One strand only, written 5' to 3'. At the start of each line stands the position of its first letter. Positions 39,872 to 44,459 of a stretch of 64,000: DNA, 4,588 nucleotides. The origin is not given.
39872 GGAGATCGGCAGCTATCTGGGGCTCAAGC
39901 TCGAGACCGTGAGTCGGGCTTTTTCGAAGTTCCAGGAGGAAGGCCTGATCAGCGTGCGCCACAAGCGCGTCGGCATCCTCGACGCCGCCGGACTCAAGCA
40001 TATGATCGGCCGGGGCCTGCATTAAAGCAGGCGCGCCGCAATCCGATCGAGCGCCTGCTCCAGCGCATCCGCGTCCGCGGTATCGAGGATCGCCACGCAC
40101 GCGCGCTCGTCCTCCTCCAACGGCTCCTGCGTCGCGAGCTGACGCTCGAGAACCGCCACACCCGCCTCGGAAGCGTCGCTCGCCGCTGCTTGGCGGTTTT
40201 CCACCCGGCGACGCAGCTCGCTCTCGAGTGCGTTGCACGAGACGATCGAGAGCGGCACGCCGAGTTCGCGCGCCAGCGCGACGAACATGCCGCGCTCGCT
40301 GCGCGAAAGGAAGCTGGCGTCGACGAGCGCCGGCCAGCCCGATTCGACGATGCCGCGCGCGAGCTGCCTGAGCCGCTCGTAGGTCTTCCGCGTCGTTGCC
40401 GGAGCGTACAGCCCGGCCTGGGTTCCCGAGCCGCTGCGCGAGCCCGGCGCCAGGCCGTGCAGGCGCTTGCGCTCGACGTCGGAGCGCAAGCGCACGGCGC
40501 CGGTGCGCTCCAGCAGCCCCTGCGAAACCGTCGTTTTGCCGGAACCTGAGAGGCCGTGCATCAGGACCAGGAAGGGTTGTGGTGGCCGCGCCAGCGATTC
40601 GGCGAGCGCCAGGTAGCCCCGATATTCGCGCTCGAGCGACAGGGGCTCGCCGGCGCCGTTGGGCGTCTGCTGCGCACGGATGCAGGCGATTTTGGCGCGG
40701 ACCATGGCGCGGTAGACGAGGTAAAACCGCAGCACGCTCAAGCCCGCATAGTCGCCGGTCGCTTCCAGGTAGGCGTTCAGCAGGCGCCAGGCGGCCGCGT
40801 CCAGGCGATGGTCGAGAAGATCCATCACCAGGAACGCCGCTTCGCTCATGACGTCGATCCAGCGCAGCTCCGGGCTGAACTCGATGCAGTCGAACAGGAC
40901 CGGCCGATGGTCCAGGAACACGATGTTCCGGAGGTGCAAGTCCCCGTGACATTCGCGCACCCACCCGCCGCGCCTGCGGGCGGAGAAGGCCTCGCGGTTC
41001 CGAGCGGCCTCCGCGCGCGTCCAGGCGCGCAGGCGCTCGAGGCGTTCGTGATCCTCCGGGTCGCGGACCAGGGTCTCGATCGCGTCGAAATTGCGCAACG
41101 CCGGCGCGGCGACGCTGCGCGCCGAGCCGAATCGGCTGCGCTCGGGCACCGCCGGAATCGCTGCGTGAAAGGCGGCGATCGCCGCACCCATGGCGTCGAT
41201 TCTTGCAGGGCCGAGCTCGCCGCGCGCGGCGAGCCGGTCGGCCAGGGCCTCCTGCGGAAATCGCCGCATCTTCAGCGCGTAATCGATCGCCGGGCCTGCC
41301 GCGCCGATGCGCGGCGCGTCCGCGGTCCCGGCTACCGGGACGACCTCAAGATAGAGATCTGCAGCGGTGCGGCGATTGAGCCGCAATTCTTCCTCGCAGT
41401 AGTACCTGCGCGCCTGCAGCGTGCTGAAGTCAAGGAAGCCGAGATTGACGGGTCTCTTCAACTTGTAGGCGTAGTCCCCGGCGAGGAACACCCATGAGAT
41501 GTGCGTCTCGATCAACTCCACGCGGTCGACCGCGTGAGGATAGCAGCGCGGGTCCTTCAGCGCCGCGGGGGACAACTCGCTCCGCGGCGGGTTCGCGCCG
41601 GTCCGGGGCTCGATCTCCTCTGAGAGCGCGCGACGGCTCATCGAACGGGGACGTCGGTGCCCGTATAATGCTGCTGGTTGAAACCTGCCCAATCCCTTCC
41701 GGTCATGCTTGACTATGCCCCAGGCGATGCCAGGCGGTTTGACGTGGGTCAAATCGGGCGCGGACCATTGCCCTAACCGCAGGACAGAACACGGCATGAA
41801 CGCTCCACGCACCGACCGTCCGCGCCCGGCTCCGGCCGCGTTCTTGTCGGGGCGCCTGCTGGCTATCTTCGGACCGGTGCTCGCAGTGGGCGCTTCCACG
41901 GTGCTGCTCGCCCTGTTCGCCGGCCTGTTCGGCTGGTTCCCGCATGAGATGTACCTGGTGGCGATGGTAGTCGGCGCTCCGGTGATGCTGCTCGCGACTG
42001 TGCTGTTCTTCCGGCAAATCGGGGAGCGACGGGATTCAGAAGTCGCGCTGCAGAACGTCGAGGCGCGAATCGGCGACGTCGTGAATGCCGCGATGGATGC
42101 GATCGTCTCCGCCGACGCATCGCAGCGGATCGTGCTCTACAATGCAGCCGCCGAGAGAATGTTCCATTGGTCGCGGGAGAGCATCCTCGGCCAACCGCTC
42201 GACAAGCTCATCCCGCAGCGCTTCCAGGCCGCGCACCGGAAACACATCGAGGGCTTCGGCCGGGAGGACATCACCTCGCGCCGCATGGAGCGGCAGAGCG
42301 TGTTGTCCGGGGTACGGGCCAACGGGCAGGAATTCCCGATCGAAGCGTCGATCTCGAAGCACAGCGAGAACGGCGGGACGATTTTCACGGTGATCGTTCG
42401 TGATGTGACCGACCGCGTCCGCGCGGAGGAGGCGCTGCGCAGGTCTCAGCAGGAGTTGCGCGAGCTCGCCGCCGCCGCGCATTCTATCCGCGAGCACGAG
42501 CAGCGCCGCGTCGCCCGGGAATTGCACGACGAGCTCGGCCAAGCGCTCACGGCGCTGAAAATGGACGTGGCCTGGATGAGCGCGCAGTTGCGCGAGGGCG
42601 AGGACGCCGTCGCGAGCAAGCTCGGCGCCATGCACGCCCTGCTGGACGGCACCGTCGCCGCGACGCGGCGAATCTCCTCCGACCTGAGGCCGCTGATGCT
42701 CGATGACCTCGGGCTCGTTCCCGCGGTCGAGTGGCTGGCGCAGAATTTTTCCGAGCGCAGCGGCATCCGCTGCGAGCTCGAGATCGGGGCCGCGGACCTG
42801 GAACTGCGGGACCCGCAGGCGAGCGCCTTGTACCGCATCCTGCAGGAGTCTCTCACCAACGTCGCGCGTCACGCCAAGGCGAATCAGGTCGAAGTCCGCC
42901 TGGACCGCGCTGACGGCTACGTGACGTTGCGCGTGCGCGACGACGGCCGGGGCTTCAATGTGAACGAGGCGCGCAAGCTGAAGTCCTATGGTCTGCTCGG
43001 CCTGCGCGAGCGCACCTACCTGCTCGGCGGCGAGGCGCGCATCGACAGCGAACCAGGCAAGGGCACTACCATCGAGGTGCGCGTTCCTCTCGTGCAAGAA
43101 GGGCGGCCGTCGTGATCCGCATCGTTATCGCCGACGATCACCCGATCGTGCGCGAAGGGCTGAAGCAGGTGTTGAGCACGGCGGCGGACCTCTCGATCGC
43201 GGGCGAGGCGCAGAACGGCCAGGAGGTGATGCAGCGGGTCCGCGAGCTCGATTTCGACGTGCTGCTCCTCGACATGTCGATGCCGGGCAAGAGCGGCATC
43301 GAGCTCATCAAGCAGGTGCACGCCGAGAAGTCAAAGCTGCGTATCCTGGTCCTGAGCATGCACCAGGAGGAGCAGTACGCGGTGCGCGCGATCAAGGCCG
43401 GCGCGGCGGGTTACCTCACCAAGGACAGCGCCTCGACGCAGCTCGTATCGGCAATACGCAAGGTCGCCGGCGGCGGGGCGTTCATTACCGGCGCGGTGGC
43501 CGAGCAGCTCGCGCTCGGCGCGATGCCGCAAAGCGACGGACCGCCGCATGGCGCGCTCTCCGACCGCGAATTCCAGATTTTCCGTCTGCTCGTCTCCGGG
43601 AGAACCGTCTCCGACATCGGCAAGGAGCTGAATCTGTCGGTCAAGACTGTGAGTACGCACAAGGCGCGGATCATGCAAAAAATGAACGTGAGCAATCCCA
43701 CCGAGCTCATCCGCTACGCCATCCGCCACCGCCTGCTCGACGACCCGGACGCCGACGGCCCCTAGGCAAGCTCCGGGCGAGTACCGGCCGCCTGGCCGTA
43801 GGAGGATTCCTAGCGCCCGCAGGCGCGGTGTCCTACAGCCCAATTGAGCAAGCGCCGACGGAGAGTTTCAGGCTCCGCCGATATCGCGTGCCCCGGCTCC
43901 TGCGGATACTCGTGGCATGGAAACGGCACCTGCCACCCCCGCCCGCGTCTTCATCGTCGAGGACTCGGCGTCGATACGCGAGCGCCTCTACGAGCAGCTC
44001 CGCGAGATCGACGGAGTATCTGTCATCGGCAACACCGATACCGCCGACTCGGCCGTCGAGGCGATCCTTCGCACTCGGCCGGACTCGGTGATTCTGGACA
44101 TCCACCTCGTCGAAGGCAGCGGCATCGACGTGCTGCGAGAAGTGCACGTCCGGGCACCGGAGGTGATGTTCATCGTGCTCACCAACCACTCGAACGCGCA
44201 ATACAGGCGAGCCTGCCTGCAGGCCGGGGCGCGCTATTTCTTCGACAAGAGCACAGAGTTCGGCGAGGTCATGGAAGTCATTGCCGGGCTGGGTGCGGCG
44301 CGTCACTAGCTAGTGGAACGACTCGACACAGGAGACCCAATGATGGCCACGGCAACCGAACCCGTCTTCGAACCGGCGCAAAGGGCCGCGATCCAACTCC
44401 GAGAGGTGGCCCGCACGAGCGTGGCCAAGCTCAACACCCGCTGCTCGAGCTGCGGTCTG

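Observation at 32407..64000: A 32-kb block wired by FNR-type boxes: a low-oxygen persistence island with two resident FNR paralogues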

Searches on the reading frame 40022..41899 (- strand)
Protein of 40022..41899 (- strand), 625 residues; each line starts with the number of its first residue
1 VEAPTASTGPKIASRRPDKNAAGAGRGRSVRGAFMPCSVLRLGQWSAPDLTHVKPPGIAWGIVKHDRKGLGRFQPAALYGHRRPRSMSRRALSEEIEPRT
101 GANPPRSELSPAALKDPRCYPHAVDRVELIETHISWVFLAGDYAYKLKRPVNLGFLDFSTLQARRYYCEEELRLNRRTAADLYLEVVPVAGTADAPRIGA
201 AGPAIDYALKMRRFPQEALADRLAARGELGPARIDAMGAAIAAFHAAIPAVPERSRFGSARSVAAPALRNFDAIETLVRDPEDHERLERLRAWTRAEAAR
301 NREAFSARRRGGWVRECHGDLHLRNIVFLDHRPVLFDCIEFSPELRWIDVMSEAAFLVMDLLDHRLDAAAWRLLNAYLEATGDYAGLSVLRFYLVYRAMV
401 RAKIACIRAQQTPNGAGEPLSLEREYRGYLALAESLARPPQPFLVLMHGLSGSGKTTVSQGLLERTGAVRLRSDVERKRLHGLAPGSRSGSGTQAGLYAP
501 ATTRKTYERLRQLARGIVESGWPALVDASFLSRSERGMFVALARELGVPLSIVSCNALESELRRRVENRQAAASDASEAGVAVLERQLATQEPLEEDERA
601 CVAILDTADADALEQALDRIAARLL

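Call 6: search_protein_families(library=pfam, proteins=[window:40022-41899:-])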
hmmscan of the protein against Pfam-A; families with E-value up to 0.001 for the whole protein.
window:40022-41899:- (625 aa): 3 families
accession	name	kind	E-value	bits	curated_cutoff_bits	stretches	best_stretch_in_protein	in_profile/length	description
PF13671.12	AAA_33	-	2.1e-37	129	27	1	444-594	1-143/143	AAA domain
PF01636.29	APH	-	8.9e-09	35.9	23.2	1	168-378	37-230/239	Phosphotransferase enzyme family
PF06414.18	Zeta_toxin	-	9e-06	25.7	22.3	1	438-571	12-145/199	Zeta toxin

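Call 43: search_protein_families(library=ncbifam, proteins=[window:40022-41641:-])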
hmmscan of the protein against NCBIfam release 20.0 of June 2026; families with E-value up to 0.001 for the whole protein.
window:40022-41641:- (539 aa): 0 families

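Call 47: search_solved_structures(query=window:40022-41641:-, max_evalue=0.001)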
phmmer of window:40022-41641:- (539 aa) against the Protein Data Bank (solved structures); distinct sequences matched with E-value up to 0.001: 0.

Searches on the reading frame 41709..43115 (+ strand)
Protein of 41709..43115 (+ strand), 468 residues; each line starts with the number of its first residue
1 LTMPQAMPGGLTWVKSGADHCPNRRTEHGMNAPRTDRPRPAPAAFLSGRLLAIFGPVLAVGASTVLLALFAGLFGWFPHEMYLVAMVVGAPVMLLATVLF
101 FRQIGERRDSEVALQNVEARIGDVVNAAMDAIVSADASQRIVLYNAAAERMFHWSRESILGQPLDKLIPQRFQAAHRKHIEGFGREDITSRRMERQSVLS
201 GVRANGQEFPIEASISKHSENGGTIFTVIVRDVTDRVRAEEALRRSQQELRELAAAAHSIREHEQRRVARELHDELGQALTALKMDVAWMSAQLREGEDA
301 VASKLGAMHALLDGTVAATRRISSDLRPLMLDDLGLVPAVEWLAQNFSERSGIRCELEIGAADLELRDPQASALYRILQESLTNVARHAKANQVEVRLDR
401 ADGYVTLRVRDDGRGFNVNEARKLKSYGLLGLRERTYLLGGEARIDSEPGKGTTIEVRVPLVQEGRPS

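Call 6: search_protein_families(library=pfam, proteins=[window:41709-43115:+])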
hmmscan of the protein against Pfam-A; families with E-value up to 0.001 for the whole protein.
window:41709-43115:+ (468 aa): 8 families
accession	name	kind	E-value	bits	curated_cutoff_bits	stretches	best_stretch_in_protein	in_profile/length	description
PF02518.31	HATPase_c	-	1.6e-16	61.2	26.4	1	372-462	4-110/111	Histidine kinase-, DNA gyrase B-, and HSP90-like ATPase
PF07730.19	HisKA_3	-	1.1e-12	48.7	24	1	264-328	1-65/68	Histidine kinase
PF00989.32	PAS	-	3.6e-12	46.7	22.6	1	125-233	7-113/113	PAS fold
PF13426.13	PAS_9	-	7.2e-11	42.7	27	1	130-235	2-103/103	PAS domain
PF08448.16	PAS_4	-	1.9e-08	34.9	23.1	1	126-238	2-110/110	PAS fold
PF13581.12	HATPase_c_2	-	7.5e-07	29.6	27.4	1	365-422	23-85/127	Histidine kinase-like ATPase domain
PF13188.13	PAS_8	-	2.1e-05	24.7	21.8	1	121-176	3-54/65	PAS domain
PF12860.13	PAS_7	-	6.2e-05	23.6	27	1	130-241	6-115/115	PAS fold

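Call 46: search_solved_structures(query=window:41796-43115:+, max_evalue=0.00001)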
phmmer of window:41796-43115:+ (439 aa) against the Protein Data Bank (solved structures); distinct sequences matched with E-value up to 0.00001: 23.
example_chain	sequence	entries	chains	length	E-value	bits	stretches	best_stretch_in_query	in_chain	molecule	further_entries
4gt8_A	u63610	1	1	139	6.9e-18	68.3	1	342-435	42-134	Sensor protein vraS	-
8js5_A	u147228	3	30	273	4.7e-14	55.7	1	71-221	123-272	Sensor protein FixL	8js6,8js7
7ssj_A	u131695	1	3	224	1.4e-13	54.2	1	214-426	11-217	Sensor histidine kinase DesK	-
3gig_A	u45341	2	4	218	1.5e-13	54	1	208-426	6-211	Sensor histidine kinase desK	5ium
3ehf_A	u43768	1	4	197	8.8e-13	51.5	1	232-426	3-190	Sensor kinase (YocF protein)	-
3gie_A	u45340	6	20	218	2.2e-12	50.2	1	208-426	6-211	Sensor histidine kinase desK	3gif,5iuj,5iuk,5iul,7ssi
3ehh_A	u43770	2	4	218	1e-11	48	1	208-426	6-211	Sensor kinase (YocF protein)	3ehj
1y28_A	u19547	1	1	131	1.3e-11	47.6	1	91-215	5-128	Sensor protein fixL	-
2cmn_A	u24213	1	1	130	1.4e-11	47.6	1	91-215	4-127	SENSOR PROTEIN FIXL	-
1dp6_A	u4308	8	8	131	2.2e-11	46.9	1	91-215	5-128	FIXL PROTEIN | SENSOR PROTEIN FIXL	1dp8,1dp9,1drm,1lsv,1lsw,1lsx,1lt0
1d06_A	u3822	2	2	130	8.7e-11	44.9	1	84-205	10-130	nitrogen fixation regulatory protein fixL | FIXL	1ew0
1xj4_A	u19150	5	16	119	2e-10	43.7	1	101-214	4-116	Sensor protein fixL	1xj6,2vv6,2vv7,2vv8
1xj2_A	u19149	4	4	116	3.6e-10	42.9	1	101-214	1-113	Sensor protein fixL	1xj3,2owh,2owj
1v9y_A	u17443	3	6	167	1e-07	34.8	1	102-215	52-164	Heme pas sensor protein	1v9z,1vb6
3ehg_A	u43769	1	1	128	1.2e-07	34.6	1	345-426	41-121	Sensor kinase (YocF protein)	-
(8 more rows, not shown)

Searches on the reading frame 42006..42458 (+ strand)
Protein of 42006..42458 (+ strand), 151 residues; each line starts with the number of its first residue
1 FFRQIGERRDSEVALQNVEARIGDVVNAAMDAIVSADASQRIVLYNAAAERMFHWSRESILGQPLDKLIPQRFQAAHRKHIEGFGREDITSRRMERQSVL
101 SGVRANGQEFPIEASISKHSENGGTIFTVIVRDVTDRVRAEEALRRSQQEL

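Call 48: search_solved_structures(query=window:42006-42458:+, max_evalue=0.00001, show_alignments=3)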
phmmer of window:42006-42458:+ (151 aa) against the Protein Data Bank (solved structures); distinct sequences matched with E-value up to 0.00001: 14.
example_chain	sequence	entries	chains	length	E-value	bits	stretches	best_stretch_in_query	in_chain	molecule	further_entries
8js5_A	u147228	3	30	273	7.8e-15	58.7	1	2-151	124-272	Sensor protein FixL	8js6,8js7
1y28_A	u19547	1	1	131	2.4e-12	50.7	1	21-145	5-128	Sensor protein fixL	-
2cmn_A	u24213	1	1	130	2.5e-12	50.6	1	21-145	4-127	SENSOR PROTEIN FIXL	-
1dp6_A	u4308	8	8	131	4.1e-12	49.9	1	21-145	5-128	FIXL PROTEIN | SENSOR PROTEIN FIXL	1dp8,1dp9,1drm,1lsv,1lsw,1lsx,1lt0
1d06_A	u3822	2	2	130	1.6e-11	48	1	14-135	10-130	nitrogen fixation regulatory protein fixL | FIXL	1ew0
1xj4_A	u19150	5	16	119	3.7e-11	46.8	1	31-144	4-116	Sensor protein fixL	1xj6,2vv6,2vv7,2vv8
1xj2_A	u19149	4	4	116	6.8e-11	46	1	31-144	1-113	Sensor protein fixL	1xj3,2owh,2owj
1v9y_A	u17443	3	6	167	2.1e-08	37.9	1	32-145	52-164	Heme pas sensor protein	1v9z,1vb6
9bgv_A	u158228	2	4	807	1.1e-07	35.6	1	33-145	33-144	Oxygen sensor protein DosP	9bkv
1s66_L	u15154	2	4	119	1.2e-07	35.4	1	34-134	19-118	Hypothetical protein yddU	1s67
9clo_A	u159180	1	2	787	1.4e-07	35.3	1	35-145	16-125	Oxygen sensor protein DosP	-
9cdr_A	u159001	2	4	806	1.6e-07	35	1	33-145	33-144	Oxygen sensor protein DosP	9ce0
9cmf_A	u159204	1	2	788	2e-07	34.7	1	35-145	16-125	Oxygen sensor protein DosP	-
10jx_A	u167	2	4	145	5.1e-07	33.4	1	21-134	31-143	Multi-sensor signal transduction histidine kinase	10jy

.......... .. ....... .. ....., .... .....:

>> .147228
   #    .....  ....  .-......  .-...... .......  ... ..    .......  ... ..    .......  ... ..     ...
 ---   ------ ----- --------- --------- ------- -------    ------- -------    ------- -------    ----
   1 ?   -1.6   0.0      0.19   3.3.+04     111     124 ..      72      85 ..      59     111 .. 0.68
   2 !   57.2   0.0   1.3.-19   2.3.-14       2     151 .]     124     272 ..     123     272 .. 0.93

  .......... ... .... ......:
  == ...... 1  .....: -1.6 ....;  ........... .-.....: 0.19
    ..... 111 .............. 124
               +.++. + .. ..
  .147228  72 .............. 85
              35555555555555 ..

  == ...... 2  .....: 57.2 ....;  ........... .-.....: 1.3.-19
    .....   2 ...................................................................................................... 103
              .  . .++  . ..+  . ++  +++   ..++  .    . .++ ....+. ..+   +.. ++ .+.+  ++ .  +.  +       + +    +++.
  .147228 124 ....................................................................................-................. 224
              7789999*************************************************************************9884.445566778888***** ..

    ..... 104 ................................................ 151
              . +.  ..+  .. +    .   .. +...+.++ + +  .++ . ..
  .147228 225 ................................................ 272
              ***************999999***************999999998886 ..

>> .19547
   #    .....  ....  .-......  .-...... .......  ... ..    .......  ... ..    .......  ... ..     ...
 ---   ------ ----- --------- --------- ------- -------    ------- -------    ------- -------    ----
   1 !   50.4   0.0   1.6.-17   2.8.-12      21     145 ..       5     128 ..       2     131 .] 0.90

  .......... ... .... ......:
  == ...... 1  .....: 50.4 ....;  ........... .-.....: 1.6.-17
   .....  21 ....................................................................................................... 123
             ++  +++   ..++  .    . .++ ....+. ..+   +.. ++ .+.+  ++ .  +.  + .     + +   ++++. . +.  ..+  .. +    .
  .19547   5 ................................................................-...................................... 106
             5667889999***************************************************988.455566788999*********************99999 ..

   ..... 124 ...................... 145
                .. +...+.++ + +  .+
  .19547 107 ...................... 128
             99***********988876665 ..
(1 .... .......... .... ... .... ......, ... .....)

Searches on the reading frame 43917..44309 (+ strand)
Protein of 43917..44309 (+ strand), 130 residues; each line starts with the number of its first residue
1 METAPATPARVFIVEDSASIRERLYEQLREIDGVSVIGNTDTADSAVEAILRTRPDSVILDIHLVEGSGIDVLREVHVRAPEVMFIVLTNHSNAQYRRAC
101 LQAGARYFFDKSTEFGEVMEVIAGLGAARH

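Call 7: search_protein_families(library=pfam, proteins=[window:43917-44309:+])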
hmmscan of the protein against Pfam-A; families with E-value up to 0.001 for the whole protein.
window:43917-44309:+ (130 aa): 1 family
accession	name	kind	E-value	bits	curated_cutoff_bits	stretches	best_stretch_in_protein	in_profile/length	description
PF00072.30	Response_reg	-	4e-20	72.5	30.2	1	11-122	1-110/111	Response regulator receiver domain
